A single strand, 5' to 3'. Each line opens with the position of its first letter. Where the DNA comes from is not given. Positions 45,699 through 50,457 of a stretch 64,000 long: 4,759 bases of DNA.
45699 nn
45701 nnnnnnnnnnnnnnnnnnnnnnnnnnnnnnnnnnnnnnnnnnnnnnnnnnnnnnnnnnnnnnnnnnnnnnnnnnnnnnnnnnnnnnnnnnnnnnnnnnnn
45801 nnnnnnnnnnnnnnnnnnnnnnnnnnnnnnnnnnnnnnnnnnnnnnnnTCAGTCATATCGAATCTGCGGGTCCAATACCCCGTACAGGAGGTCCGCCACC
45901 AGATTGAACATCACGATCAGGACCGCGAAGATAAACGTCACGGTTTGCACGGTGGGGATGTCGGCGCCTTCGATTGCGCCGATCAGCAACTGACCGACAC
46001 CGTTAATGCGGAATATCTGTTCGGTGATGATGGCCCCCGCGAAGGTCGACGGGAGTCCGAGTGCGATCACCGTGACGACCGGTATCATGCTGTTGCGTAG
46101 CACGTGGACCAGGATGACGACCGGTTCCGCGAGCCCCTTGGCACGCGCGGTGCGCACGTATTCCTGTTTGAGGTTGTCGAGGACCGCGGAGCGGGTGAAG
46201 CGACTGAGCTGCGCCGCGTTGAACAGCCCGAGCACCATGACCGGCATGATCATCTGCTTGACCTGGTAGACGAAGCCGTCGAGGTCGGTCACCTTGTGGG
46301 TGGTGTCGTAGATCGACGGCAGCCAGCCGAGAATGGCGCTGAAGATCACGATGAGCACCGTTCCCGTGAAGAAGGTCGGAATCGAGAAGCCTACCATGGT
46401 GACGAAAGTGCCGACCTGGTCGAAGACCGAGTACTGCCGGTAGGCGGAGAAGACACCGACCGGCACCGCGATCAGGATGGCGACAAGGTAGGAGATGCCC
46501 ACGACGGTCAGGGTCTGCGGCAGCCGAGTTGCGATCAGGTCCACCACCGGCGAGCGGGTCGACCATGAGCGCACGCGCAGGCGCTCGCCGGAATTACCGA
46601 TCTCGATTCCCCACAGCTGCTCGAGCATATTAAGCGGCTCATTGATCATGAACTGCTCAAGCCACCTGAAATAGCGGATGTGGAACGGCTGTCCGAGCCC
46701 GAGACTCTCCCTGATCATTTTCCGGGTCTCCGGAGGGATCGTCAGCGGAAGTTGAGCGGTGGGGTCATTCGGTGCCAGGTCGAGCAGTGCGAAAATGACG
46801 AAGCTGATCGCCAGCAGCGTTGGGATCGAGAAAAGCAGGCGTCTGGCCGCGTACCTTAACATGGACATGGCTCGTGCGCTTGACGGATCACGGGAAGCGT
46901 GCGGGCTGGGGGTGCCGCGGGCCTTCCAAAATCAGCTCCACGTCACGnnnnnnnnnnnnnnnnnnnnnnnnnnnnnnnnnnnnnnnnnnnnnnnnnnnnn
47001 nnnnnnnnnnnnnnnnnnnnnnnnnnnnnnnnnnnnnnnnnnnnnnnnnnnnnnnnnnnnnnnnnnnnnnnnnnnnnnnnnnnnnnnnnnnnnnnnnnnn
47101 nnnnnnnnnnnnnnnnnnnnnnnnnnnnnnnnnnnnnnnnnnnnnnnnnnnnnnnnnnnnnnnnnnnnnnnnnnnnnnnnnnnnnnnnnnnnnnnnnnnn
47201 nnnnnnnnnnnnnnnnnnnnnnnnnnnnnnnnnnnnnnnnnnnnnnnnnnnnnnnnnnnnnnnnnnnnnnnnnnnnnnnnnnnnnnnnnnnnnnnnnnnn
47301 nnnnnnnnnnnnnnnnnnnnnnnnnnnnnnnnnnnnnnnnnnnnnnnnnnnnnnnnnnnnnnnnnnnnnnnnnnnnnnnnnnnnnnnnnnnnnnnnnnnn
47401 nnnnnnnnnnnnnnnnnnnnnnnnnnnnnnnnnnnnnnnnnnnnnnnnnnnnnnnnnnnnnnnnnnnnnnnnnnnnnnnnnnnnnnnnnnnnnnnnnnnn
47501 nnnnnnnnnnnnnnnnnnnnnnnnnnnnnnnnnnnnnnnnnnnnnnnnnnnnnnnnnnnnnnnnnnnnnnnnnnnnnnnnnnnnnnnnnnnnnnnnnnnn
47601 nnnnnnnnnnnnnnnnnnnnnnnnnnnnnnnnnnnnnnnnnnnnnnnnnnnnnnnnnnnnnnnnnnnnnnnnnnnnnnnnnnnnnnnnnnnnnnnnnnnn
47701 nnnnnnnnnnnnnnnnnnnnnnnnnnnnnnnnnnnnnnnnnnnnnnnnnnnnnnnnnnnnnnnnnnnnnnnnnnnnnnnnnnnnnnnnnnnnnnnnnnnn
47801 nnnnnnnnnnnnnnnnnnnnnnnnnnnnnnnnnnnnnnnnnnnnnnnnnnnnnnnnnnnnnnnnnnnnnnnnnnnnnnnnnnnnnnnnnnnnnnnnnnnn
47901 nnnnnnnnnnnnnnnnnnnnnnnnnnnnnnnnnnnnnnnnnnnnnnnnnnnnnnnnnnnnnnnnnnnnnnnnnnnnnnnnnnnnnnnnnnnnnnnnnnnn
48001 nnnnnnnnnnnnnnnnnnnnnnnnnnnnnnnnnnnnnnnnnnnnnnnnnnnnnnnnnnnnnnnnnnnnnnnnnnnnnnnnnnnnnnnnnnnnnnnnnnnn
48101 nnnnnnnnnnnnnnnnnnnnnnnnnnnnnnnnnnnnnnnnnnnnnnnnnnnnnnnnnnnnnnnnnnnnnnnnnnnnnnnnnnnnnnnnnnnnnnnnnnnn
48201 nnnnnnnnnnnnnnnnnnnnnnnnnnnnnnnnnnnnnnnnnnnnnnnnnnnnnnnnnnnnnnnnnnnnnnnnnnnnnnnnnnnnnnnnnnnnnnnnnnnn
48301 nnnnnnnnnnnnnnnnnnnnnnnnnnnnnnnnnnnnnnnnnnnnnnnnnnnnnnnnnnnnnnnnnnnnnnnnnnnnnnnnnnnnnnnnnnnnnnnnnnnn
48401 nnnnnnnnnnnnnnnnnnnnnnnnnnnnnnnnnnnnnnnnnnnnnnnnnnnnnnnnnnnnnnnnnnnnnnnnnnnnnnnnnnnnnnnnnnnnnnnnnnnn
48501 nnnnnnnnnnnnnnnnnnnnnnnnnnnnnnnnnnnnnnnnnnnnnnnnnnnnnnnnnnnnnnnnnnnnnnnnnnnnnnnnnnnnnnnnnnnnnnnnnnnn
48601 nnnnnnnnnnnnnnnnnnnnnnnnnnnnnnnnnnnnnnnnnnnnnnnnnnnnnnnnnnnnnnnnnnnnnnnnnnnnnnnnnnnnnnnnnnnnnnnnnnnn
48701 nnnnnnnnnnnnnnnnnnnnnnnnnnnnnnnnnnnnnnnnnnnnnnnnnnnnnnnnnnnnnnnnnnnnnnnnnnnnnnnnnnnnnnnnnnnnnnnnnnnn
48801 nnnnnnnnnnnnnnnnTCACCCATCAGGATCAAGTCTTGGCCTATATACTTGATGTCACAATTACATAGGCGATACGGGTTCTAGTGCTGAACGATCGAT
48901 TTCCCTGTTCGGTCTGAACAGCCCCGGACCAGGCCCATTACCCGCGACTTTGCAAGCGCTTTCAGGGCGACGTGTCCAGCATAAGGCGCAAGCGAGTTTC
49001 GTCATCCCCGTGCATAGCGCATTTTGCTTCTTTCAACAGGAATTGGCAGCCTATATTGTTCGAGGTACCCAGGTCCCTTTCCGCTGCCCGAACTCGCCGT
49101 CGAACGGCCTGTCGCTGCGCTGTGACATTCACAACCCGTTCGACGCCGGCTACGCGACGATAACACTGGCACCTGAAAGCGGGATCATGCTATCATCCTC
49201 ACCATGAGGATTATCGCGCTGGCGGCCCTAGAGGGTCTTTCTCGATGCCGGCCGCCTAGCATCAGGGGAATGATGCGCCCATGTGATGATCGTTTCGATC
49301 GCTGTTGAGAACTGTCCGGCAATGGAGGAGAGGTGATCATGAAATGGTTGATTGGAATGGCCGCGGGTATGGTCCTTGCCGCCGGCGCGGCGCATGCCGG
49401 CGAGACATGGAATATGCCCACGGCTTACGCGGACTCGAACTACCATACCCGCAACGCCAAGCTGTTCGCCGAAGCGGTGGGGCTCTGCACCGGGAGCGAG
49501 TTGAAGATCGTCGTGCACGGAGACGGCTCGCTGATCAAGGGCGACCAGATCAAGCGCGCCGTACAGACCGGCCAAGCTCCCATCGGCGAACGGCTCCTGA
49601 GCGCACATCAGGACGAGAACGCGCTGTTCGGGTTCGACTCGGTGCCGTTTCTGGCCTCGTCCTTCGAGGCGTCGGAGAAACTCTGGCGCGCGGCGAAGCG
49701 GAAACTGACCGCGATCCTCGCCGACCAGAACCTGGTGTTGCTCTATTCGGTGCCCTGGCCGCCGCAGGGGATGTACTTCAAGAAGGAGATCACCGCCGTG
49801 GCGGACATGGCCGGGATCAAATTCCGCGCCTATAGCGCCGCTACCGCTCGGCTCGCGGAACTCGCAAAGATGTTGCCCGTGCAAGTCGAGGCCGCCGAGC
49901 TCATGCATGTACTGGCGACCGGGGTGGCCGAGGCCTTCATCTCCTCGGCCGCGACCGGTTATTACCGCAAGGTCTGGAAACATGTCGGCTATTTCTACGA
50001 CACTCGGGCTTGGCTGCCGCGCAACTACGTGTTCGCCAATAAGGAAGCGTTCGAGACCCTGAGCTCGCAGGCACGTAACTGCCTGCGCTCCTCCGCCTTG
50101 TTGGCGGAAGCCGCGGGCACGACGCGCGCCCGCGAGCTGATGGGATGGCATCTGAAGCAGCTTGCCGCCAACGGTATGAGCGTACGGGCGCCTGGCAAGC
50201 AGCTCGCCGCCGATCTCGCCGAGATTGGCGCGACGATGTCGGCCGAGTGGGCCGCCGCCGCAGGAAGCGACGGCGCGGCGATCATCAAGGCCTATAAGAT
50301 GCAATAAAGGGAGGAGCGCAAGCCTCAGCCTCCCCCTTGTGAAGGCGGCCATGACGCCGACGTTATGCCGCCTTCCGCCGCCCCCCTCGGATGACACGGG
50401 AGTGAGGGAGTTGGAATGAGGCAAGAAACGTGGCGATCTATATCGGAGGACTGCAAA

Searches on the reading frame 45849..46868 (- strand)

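Call 62: search_protein_families(library=pfam, proteins=[window:45849-46868:-], max_evalue=0.00001)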
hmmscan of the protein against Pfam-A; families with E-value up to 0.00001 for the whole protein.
window:45849-46868:- (339 aa): 2 families
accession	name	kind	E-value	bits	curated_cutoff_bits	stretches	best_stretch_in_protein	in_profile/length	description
PF00528.27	BPD_transp_1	-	2.2e-34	119.2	26.4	1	134-337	1-183/184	Binding-protein-dependent transport system inner membrane component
PF19300.4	BPD_transp_1_N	-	1.1e-11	45.3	23.8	1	3-122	1-113/114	Binding-prot-dependent transport system membrane comp, N-term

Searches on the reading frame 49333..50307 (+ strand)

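Call 62: search_protein_families(library=pfam, proteins=[window:49333-50307:+], max_evalue=0.00001)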
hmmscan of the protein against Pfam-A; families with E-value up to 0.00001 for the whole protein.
window:49333-50307:+ (324 aa): 1 family
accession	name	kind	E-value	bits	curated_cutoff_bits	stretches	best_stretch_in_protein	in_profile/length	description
PF03480.18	DctP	-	2.2e-21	76.9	23.4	1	34-297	7-273/286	Bacterial extracellular solute-binding protein, family 7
